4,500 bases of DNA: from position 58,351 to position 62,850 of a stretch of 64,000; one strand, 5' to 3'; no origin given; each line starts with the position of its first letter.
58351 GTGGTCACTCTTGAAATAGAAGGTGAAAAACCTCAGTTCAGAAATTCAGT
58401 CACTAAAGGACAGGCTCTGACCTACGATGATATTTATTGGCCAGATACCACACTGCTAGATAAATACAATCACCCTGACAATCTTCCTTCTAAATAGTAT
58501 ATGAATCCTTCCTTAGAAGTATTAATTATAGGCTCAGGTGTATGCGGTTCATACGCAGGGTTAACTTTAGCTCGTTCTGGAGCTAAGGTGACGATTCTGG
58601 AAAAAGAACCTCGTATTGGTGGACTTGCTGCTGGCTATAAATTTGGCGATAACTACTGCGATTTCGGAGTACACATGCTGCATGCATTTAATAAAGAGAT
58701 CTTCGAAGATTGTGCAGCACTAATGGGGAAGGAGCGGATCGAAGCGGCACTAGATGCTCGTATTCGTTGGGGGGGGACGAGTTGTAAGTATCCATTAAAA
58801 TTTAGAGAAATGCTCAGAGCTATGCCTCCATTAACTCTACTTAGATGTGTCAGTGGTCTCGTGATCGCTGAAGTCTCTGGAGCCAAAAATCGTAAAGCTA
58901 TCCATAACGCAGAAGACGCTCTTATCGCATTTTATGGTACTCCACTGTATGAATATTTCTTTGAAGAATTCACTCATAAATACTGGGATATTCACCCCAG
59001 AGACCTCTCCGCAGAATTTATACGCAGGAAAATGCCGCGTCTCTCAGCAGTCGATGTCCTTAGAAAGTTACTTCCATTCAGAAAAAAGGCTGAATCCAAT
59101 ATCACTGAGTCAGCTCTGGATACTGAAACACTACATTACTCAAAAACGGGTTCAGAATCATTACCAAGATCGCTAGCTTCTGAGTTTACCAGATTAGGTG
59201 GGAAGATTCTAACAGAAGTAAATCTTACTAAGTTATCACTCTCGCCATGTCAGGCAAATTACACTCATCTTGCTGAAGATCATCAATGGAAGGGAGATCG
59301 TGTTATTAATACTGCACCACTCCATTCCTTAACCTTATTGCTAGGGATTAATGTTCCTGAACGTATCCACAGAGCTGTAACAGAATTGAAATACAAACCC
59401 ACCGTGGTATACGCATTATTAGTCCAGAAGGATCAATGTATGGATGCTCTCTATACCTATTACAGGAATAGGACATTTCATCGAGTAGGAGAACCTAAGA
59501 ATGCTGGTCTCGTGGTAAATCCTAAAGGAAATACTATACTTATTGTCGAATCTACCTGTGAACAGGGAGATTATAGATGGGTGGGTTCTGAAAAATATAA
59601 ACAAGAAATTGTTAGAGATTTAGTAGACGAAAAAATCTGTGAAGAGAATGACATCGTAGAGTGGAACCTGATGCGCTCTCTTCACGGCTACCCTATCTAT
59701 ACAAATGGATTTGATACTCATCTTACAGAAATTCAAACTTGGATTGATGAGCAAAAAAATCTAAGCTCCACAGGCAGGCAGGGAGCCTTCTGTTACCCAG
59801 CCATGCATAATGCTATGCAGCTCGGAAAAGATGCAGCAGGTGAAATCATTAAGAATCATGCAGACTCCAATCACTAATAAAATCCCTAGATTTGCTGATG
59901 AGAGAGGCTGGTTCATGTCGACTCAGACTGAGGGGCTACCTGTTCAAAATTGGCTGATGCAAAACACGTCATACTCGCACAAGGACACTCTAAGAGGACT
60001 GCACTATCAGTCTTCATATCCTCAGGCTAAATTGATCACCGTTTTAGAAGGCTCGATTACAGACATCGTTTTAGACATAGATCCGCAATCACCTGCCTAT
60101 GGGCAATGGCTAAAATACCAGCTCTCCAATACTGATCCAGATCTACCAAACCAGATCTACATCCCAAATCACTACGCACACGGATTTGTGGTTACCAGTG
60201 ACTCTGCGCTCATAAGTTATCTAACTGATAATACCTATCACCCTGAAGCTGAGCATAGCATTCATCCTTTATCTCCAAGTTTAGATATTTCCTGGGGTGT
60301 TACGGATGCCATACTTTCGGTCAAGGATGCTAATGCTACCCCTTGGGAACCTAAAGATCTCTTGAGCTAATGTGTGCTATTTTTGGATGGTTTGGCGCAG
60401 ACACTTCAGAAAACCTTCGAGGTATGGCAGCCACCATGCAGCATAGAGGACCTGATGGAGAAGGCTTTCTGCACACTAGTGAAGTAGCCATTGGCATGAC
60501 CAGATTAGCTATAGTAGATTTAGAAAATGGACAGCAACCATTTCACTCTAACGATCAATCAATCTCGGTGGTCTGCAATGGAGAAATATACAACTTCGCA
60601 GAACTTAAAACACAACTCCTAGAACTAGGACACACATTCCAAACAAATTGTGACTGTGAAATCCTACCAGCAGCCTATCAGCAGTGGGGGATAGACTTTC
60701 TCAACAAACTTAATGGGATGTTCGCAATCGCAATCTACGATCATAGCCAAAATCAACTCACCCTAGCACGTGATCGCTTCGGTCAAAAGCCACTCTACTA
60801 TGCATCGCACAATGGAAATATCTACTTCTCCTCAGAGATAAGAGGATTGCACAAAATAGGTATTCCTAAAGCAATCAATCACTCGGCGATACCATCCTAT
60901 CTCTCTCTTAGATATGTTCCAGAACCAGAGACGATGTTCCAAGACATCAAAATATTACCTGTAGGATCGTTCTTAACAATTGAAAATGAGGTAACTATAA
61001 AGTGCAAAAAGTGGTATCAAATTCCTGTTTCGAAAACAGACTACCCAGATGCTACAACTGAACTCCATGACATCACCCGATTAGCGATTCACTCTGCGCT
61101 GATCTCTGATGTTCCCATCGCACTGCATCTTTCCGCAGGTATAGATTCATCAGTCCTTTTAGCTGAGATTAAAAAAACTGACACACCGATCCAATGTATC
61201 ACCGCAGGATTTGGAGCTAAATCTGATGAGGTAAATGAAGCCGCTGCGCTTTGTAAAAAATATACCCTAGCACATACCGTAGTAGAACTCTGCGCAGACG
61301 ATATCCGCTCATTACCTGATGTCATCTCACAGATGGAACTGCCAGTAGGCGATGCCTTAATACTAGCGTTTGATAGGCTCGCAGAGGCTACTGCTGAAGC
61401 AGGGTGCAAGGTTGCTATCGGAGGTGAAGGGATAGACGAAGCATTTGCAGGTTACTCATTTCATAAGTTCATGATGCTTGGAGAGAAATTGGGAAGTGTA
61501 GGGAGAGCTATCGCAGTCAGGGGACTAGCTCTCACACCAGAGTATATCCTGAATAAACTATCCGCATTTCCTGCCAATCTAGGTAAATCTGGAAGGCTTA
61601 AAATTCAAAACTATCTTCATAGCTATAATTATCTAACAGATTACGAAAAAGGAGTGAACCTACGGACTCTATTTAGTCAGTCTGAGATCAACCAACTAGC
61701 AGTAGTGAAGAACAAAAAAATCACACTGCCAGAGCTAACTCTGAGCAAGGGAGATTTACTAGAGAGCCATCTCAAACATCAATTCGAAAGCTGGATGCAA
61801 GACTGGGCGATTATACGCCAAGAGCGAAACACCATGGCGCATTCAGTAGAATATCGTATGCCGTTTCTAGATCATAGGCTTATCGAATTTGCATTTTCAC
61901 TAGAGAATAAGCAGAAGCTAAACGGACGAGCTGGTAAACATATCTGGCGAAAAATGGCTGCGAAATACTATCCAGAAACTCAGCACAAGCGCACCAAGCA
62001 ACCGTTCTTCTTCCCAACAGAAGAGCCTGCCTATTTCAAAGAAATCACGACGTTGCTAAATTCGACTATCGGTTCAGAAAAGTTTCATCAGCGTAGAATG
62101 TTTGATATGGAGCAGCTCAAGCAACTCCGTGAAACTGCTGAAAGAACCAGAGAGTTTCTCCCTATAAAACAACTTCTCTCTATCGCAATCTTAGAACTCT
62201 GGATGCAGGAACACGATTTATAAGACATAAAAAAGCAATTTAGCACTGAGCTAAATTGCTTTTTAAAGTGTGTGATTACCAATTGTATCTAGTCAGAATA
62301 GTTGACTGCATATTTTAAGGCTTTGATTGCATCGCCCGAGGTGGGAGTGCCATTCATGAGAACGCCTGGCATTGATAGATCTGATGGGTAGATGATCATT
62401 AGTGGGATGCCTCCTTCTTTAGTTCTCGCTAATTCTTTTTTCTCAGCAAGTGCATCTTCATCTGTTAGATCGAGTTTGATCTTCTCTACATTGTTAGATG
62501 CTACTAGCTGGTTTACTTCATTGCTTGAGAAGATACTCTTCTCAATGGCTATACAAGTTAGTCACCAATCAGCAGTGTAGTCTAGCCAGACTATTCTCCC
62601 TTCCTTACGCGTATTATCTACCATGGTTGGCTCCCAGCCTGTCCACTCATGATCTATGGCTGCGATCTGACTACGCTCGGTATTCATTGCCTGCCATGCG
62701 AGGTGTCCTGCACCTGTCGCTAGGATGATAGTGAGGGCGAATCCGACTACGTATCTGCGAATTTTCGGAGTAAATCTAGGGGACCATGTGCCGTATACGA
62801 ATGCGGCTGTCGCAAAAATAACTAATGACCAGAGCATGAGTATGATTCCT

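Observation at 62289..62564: Hidden selenoprotein: DsbD-type protein with an in-frame UGA at the first Cys of its thioredoxin motif (W-U-L-T-C)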

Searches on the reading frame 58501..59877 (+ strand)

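Call 56: search_protein_families(library=ncbifam, proteins=[window:58501-59877:+], max_evalue=0.00001)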
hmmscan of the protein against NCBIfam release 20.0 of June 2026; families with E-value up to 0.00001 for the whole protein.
window:58501-59877:+ (458 aa): 14 families
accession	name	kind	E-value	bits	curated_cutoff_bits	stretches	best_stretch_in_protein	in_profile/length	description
NF005547.0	PRK07208.1-3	equivalog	5.9e-56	190.1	380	1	2-457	2-449/465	hypothetical protein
NF005548.0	PRK07208.1-4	equivalog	9.9e-49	166.2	389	1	6-452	5-453/488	hypothetical protein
NF005546.0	PRK07208.1-2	equivalog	2e-37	129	418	2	93-312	125-350/527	hypothetical protein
NF005545.0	PRK07208.1-1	equivalog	1.1e-36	126.4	451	1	3-450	6-462/504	hypothetical protein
NF005560.0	PRK07233.1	equivalog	4e-24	85.3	252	1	7-450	3-429/435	hypothetical protein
NF005549.0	PRK07208.1-5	equivalog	2.2e-23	82.5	587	2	86-278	119-313/534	hypothetical protein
TIGR03467.1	HpnE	equivalog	3.6e-12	46.3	283.05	1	7-89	1-84/430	hydroxysqualene dehydroxylase HpnE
TIGR00031.1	UDP-GALP_mutase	equivalog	6.6e-10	38.5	303.75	1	6-182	3-180/378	UDP-galactopyranose mutase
TIGR02734.1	crtI_fam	subfamily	1.9e-08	33.5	238.1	0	7-56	1-50/504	phytoene desaturase family protein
NF006021.0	PRK08163.1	equivalog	2.8e-07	29.9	459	1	5-52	6-53/398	3-hydroxybenzoate 6-monooxygenase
NF040770.1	hetero_SS_HdrA2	exception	8.4e-07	27.5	1100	1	6-44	141-179/777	CoB-CoM heterodisulfide reductase HdrA2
NF045637.1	carotdesatCrtDProt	equivalog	3.3e-06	25.9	580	0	7-73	1-69/485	1-hydroxycarotenoid 3,4-desaturase CrtD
TIGR02730.1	carot_isom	equivalog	4.3e-06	25.8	586.9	0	6-65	2-61/493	carotenoid isomerase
NF058655.1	CrtID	equivalog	4.9e-06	25.6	640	0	7-56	1-50/478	bifunctional phytoene desaturase/3,4-desaturase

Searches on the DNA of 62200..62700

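Call 9: search_rna_families(source=window, start=62200, end=62700, threshold=evalue, max_evalue=10, show_alignments=3)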
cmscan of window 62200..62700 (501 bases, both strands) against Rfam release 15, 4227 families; matches with E-value up to 10: 8.
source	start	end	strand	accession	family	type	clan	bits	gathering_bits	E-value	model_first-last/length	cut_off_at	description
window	62223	62298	-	RF02425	SpF01_sRNA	Gene; sRNA;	-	22.9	55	0.88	1-80/80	no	Streptococcus sRNA SpF01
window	62228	62262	-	RF00407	SNORA50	Gene; snRNA; snoRNA; HACA-box;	CL00034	17.8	90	0.96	86-120/136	no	Small nucleolar RNA SNORA50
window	62219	62275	-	RF03993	mir-8536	Gene; miRNA;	-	17.3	100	1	1-86/86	no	mir-8536 microRNA precursor family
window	62476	62550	-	RF00046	snoR30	Gene; snRNA; snoRNA; CD-box;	CL00073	16.7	60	0.85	1-96/96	no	Small nucleolar RNA R30/Z108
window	62230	62264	+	RF01459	rliE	Gene; sRNA;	-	16.7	90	2.7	146-180/222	no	Listeria sRNA rliE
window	62226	62270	+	RF03745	mir-2063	Gene; miRNA;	-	16.6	100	3.6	1-77/77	no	mir-2063 microRNA precursor family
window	62200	62284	+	RF00407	SNORA50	Gene; snRNA; snoRNA; HACA-box;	CL00034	15.4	90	3.3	54-136/136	5'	Small nucleolar RNA SNORA50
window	62200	62318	+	RF02862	sRNA_1300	Gene; sRNA;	-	11.1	48.8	5.8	87-231/231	5'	Enterococcus sRNA 1300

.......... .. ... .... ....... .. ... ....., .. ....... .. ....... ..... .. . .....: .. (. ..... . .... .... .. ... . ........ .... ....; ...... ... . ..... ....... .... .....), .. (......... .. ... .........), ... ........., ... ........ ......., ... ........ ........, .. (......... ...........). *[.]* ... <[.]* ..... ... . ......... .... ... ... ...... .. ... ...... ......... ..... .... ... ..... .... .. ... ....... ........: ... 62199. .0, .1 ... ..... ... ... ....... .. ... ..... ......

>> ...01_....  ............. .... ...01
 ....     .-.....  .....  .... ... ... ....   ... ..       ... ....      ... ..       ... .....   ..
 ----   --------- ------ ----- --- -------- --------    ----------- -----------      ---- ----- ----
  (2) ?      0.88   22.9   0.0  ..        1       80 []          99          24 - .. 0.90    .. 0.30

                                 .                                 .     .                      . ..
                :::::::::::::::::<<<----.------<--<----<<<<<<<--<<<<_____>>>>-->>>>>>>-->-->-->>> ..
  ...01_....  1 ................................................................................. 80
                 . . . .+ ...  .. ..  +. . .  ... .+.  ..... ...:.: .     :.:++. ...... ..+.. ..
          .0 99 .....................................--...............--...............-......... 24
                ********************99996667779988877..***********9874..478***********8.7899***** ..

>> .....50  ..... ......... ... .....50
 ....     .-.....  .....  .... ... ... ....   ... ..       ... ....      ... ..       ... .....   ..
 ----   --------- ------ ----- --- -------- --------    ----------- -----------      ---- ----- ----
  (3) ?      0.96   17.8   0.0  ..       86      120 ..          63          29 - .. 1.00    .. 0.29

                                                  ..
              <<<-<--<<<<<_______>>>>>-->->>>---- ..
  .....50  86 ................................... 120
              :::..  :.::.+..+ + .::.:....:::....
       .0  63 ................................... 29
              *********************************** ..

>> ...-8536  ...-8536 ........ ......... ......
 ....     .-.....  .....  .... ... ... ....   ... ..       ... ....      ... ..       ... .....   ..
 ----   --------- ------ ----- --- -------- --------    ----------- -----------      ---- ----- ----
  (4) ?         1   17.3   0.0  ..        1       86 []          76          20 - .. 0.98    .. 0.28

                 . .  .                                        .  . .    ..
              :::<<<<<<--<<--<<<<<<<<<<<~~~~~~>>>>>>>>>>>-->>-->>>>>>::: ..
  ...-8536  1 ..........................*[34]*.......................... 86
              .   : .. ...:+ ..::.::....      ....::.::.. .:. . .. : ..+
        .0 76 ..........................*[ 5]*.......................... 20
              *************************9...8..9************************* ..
